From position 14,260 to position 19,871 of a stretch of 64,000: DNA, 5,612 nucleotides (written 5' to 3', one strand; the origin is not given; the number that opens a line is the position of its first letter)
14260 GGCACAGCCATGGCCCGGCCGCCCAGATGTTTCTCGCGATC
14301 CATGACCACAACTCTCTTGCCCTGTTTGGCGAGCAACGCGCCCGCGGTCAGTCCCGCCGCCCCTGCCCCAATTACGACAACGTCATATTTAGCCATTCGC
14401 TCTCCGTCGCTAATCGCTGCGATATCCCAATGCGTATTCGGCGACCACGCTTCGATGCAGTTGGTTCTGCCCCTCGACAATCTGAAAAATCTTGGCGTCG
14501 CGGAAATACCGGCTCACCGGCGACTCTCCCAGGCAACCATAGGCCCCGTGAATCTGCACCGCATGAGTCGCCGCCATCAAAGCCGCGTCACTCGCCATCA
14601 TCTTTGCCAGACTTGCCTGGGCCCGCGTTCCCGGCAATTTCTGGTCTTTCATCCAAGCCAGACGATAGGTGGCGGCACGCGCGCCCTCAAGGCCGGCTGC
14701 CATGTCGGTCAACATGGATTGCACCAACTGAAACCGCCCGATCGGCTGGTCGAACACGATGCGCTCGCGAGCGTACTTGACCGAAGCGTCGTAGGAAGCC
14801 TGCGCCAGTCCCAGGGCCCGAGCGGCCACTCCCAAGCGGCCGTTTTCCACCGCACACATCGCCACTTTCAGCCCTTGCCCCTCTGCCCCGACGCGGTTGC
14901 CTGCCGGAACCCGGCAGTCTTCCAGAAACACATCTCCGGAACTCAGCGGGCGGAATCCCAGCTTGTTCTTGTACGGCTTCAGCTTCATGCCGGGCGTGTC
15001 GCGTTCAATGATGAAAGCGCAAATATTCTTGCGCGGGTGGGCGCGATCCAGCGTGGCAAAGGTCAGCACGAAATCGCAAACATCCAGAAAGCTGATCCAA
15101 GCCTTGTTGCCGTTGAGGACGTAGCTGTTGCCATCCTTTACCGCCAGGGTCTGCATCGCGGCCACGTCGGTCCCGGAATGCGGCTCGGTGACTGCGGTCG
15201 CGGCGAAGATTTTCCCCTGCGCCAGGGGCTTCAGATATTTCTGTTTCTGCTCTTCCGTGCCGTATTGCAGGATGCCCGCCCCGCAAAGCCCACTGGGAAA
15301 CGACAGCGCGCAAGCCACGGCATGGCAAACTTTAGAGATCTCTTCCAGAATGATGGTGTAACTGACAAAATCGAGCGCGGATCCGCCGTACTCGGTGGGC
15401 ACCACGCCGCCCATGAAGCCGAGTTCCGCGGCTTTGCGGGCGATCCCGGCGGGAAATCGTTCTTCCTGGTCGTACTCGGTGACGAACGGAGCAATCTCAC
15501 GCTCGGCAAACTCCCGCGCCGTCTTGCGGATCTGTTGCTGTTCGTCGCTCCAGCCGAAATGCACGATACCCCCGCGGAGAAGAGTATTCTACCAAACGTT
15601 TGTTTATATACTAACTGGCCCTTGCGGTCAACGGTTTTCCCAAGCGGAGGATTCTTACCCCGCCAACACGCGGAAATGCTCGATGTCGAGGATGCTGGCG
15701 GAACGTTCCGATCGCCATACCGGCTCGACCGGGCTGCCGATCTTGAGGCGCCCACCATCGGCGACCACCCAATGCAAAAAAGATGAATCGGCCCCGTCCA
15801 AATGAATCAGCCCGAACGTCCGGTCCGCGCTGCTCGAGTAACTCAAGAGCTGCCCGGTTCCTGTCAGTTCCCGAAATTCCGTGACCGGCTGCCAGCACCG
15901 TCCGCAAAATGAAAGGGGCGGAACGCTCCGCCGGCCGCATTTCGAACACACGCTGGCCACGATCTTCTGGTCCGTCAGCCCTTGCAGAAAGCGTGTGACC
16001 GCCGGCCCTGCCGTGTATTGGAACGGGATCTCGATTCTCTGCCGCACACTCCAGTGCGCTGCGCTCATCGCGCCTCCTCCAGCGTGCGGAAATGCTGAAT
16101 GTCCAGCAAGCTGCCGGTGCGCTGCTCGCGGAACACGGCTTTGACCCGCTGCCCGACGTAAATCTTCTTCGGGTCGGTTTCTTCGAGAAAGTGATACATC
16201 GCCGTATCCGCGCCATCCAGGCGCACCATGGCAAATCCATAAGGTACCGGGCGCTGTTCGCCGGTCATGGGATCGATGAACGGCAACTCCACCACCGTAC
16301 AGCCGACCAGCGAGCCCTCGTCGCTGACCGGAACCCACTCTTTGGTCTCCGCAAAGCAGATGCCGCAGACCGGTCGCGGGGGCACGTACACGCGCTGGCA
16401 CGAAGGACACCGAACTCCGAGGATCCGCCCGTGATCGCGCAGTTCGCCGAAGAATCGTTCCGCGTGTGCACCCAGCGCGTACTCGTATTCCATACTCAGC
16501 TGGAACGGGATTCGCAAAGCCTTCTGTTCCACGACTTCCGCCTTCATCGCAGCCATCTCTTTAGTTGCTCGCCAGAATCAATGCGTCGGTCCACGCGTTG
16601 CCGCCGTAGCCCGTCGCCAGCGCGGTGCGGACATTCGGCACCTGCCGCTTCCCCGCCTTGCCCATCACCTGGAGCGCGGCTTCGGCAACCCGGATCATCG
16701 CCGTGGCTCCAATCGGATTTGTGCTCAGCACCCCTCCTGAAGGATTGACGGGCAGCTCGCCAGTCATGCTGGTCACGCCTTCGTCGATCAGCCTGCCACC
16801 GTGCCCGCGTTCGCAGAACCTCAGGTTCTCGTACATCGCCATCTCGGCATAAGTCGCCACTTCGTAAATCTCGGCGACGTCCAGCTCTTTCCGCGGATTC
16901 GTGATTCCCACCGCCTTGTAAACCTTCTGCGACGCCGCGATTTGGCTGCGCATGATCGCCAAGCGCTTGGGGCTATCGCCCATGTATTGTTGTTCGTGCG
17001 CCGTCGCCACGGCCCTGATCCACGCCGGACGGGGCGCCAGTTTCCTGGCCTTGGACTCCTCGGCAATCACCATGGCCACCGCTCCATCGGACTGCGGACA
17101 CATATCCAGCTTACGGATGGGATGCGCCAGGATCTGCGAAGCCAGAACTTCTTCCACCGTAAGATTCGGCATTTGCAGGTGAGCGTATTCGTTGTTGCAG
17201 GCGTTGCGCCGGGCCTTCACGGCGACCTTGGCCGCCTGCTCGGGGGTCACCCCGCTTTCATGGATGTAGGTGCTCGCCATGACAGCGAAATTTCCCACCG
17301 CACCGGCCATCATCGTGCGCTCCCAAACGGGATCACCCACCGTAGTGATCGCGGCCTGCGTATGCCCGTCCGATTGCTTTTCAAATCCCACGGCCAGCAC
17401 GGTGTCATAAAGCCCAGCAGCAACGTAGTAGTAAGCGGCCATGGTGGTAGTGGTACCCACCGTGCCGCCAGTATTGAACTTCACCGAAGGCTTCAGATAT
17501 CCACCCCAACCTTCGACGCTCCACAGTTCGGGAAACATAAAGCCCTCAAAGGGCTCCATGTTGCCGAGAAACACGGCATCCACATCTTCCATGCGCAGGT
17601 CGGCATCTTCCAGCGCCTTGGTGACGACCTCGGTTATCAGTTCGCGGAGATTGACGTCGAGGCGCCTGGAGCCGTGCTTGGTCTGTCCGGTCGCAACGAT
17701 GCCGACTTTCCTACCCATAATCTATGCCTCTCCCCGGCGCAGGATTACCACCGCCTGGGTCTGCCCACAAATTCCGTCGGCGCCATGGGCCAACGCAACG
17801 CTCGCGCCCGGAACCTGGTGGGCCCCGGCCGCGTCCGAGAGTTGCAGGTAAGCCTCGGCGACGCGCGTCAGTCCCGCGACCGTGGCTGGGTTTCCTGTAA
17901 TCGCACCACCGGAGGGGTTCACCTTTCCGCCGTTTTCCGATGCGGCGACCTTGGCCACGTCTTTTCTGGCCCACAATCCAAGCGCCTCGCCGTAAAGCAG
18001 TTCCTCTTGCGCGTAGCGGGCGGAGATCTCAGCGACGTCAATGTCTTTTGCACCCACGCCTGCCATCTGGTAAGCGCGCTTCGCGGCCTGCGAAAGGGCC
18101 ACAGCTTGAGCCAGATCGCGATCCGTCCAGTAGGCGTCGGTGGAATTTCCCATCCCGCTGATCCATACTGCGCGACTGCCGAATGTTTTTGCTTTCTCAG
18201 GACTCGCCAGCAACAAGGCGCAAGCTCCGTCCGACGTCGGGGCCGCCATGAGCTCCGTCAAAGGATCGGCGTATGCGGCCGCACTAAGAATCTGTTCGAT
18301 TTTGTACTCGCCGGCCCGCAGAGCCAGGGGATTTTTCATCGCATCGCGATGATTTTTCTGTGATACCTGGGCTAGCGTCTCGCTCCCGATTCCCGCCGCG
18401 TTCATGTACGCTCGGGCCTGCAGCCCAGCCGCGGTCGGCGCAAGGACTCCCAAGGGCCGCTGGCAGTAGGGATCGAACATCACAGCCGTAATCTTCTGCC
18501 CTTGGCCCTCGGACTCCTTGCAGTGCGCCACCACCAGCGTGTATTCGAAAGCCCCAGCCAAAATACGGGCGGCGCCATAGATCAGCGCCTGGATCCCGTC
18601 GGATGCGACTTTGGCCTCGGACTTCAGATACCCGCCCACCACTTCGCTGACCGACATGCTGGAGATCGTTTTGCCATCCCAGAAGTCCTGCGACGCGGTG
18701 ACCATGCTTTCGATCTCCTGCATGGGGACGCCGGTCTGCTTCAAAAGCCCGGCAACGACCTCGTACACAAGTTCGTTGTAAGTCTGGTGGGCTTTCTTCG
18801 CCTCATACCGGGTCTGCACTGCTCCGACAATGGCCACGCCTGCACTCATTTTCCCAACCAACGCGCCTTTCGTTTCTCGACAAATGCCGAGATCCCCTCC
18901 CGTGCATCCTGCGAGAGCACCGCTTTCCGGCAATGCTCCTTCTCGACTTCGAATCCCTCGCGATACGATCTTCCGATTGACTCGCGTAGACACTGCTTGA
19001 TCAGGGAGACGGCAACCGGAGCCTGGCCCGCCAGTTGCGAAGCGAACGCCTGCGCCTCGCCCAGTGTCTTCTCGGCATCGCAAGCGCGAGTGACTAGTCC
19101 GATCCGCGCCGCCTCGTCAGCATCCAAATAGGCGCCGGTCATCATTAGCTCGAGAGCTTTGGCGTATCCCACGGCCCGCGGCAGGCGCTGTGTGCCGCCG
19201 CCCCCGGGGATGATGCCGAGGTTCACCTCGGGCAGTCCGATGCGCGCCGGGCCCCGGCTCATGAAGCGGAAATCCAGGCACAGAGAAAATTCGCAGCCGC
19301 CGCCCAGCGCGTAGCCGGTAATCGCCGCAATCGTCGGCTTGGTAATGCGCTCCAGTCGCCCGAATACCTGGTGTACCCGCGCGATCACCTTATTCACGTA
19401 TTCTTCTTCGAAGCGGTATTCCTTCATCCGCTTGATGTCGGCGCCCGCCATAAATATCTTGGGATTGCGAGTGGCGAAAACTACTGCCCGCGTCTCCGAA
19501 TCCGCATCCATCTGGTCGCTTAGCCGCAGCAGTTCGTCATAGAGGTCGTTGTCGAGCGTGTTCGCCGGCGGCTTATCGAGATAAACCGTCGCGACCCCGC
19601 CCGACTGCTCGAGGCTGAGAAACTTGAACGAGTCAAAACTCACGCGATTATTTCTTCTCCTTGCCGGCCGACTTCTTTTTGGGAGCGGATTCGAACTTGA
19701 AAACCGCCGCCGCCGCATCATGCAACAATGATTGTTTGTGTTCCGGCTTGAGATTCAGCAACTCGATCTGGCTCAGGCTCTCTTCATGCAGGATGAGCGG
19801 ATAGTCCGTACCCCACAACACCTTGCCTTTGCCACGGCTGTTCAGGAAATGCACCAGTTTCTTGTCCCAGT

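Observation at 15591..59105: Nine copies of the palindrome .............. sit in front of the transcription units: a window-wide regulon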

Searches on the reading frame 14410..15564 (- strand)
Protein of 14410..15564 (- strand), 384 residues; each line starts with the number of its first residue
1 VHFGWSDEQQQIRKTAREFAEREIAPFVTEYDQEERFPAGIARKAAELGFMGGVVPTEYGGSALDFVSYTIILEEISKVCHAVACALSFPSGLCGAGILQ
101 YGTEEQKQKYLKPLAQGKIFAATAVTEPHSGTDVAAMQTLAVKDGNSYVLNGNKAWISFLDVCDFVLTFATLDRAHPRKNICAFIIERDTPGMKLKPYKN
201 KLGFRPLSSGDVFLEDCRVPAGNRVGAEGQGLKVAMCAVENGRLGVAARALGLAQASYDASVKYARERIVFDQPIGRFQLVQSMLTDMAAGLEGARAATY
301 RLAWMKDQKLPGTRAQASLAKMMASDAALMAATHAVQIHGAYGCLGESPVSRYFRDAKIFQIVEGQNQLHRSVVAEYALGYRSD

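Call 6: search_protein_families(library=pfam, proteins=[window:14410-15564:-])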
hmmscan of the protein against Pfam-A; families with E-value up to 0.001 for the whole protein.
window:14410-15564:- (384 aa): 4 families
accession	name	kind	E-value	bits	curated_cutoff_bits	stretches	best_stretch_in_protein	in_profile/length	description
PF00441.29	Acyl-CoA_dh_1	-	8.8e-42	143.2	22.4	1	229-377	1-148/150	Acyl-CoA dehydrogenase, C-terminal domain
PF02771.21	Acyl-CoA_dh_N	-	9e-40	136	22.9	1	6-118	1-113/113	Acyl-CoA dehydrogenase, N-terminal domain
PF02770.24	Acyl-CoA_dh_M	-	9.5e-21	74.2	33.3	1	122-217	1-97/97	Acyl-CoA dehydrogenase, middle domain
PF08028.16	Acyl-CoA_dh_2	-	1.4e-18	67.9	22.7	1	244-362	1-128/134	Acyl-CoA dehydrogenase, C-terminal domain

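Call 13: search_protein_families(library=ncbifam, proteins=[window:14410-15564:-])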
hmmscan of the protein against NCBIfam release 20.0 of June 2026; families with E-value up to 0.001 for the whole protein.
window:14410-15564:- (384 aa): 23 families
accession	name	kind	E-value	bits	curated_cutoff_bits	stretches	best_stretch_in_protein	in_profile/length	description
NF042972.1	AcrlCoAredClosAcrC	equivalog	5.8e-104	347.8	640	1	1-376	1-374/378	acryloyl-CoA reductase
NF045552.1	GlutCoADH_Des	equivalog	1.8e-96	323.7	470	1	1-382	1-383/387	glutaryl-CoA dehydrogenase Acd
NF058590.1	AcCoDHFadEBacil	equivalog_domain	1.1e-77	262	600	1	5-376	21-408/586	acyl-CoA dehydrogenase FadE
NF043006.1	CyhCrbnylCoADH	equivalog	1.3e-75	254.8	650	1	7-375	6-372/380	cyclohexane-1-carbonyl-CoA dehydrogenase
NF042439.1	SulpropCoADesulf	equivalog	9.1e-74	248.5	600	1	14-382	2-374/379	3-sulfinopropanoyl-CoA desulfinase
NF053553.1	prodigi_MBC_PigA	equivalog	3e-68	230.7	500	1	1-376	1-377/381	prodigiosin MBC biosynthesis dehydrogenase PigA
NF045652.1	ProlPCPDhRedW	equivalog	2e-66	224.4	650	1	8-376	3-371/376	L-prolyl-[peptidyl-carrier protein] dehydrogenase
NF008997.0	PRK12341.1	equivalog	2.9e-66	224.1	537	1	1-369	1-367/382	acyl-CoA dehydrogenase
TIGR03207.1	cyc_hxne_CoA_dh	equivalog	2.2e-58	197.8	575.35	1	6-376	2-369/372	cyclohexanecarboxyl-CoA dehydrogenase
NF002885.1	PRK03354.1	equivalog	4.6e-51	174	540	1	1-369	1-364/378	crotonobetainyl-CoA dehydrogenase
NF052270.1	Staph_DH_FadE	equivalog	2.7e-46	158.1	600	1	10-375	26-390/400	acyl-CoA dehydrogenase FadE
NF007000.1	PRK09463.1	subfamily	2e-29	102.5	600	1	35-374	72-430/726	acyl-CoA dehydrogenase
TIGR03203.1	pimD_small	equivalog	1.8e-26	93.1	652.7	1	41-376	42-374/378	pimeloyl-CoA dehydrogenase small subunit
NF049984.1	Rv1679_FadE16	equivalog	7.4e-26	91.2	600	1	29-359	17-346/371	Rv1679 family acyl-CoA dehydrogenase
TIGR03204.1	pimC_large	equivalog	6.7e-25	87.8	623.85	1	50-248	54-249/395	pimeloyl-CoA dehydrogenase large subunit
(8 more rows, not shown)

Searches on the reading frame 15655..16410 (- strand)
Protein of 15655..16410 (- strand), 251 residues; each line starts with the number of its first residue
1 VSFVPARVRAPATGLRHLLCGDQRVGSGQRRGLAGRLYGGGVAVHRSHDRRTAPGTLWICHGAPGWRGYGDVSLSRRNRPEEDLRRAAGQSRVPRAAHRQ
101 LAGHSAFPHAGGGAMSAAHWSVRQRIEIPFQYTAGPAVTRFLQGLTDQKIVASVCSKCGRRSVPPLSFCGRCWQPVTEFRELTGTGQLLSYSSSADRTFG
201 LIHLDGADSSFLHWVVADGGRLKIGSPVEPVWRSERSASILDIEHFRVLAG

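Call 6: search_protein_families(library=pfam, proteins=[window:15655-16410:-])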
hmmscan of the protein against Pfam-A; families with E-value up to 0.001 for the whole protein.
window:15655-16410:- (251 aa): 1 family
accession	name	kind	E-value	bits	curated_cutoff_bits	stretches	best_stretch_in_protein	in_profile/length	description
PF12172.15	zf-ChsH2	-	5.4e-08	32.9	23.2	1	143-173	2-32/37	ChsH2, rubredoxin-like zinc ribbon domain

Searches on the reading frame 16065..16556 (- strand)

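Call 6: search_protein_families(library=pfam, proteins=[window:16065-16556:-])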
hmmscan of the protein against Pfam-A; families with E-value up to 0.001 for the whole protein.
window:16065-16556:- (163 aa): 2 families
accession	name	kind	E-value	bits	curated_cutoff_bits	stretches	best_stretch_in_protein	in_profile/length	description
PF01796.24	OB_ChsH2_C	-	2.4e-12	47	27.1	1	74-143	1-65/65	ChsH2, C-terminal OB-fold domain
PF12172.15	zf-ChsH2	-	1.6e-09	37.8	23.2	1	40-71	4-35/37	ChsH2, rubredoxin-like zinc ribbon domain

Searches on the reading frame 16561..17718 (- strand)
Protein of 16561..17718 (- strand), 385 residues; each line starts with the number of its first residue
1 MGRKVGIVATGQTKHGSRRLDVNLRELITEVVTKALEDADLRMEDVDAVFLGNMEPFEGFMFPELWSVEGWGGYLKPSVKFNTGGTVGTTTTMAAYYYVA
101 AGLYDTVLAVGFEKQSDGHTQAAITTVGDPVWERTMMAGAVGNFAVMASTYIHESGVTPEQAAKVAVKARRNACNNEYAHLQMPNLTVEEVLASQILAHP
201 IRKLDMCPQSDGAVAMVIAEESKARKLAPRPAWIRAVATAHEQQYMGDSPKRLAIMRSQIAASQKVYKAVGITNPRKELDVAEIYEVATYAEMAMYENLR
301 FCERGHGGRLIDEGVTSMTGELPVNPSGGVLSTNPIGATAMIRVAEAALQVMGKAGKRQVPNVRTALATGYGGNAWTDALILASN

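Call 6: search_protein_families(library=pfam, proteins=[window:16561-17718:-])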
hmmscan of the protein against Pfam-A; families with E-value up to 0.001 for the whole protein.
window:16561-17718:- (385 aa): 3 families
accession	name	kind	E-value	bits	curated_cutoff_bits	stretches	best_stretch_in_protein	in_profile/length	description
PF22691.2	Thiolase_C_1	-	6.5e-32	110.7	28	1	253-380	15-139/144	Thiolase C-terminal domain-like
PF00108.29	Thiolase_N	-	2e-12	47.5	26.4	1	5-222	1-260/260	Thiolase, N-terminal domain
PF02803.24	Thiolase_C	-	0.00054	20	27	0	237-358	4-103/123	Thiolase, C-terminal domain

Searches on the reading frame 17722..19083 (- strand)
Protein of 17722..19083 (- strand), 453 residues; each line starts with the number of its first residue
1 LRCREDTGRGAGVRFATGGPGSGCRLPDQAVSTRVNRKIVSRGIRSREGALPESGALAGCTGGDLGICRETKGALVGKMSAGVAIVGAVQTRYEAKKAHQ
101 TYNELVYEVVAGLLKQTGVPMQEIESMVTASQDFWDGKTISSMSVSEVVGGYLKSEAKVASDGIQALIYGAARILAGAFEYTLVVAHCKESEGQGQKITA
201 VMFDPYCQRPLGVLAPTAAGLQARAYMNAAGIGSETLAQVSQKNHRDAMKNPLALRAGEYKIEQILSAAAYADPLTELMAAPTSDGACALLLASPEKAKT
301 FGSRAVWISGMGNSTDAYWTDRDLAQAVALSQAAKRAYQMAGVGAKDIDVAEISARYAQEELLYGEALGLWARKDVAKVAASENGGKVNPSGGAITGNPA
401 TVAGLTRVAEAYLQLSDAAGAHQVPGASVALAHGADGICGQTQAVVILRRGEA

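Call 6: search_protein_families(library=pfam, proteins=[window:17722-19083:-])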
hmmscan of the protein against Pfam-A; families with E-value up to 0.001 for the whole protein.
window:17722-19083:- (453 aa): 2 families
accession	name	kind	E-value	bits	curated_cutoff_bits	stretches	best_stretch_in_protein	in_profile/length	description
PF22691.2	Thiolase_C_1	-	4.9e-21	75.4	28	1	315-449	6-143/144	Thiolase C-terminal domain-like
PF02803.24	Thiolase_C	-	0.00012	22.2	27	1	331-432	25-114/123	Thiolase, C-terminal domain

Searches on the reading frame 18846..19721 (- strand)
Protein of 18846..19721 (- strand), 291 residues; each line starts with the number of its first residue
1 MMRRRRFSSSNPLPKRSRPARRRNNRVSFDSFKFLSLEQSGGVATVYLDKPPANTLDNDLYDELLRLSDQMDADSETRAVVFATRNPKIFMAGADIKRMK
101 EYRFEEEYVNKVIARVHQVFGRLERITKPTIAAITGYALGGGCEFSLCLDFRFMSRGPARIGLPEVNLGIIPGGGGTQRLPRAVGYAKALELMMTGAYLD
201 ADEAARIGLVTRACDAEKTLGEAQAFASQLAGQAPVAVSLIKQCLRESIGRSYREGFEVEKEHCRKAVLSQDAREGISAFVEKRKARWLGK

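Call 6: search_protein_families(library=pfam, proteins=[window:18846-19721:-])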
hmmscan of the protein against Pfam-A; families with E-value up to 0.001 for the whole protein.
window:18846-19721:- (291 aa): 2 families
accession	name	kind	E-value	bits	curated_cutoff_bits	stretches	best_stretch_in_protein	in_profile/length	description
PF00378.25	ECH_1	-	2.2e-53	181.6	27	1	39-289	2-249/251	Enoyl-CoA hydratase/isomerase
PF16113.10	ECH_2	-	7.7e-28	98.4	27.2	1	45-218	3-176/335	Enoyl-CoA hydratase/isomerase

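Call 13: search_protein_families(library=ncbifam, proteins=[window:18846-19721:-])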
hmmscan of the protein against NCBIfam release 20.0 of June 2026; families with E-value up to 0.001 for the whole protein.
window:18846-19721:- (291 aa): 73 families (the best 25 are shown)
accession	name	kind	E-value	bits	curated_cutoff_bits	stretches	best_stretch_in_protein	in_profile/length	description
NF005803.0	PRK07658.1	equivalog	1.5e-66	224.5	313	1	33-290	2-256/257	enoyl-CoA hydratase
NF004517.0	PRK05862.1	equivalog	5.4e-63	212.9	396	1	32-288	3-254/257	enoyl-CoA hydratase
NF004475.0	PRK05809.1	subfamily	7.2e-63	212.5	394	1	32-287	3-256/260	short-chain-enoyl-CoA hydratase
NF051848.1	EnCoAHydtEchA19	equivalog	4.6e-60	203.3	400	1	36-290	3-257/258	enoyl-CoA hydratase EchA19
NF005802.0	PRK07657.1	equivalog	1.9e-58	198.1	363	1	41-290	12-259/260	enoyl-CoA hydratase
NF007239.0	PRK09674.1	equivalog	3.3e-58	197.2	371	1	38-290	9-256/257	2,3-dehydroadipyl-CoA hydratase PaaF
NF006007.0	PRK08138.1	subfamily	4.6e-56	190.1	355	1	39-291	14-261/261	enoyl-CoA hydratase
NF006566.0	PRK09076.1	subfamily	1.7e-54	185.2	286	1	33-288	5-257/260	enoyl-CoA hydratase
NF006100.0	PRK08252.1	subfamily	3.5e-48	164.4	282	1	35-291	5-254/254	crotonase/enoyl-CoA hydratase family protein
NF004634.0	PRK05980.1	equivalog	6.8e-48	163.3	375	1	36-288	6-260/263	crotonase/enoyl-CoA hydratase family protein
NF042430.2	EnCoAhydt_DpgD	equivalog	1e-47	162.8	400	1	38-290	2-257/258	enoyl-CoA-hydratase DpgD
NF004796.0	PRK06144.1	subfamily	1.2e-46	159.3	272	1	35-291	10-262/262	enoyl-CoA hydratase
NF006699.0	PRK09245.1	subfamily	4.3e-45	154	354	1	33-289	3-264/266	crotonase/enoyl-CoA hydratase family protein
NF004781.0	PRK06127.1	subfamily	4.7e-45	154.3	291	1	35-291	13-269/269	enoyl-CoA hydratase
NF005073.0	PRK06495.1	subfamily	2.2e-44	151.7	296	1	34-288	5-254/257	enoyl-CoA hydratase/isomerase family protein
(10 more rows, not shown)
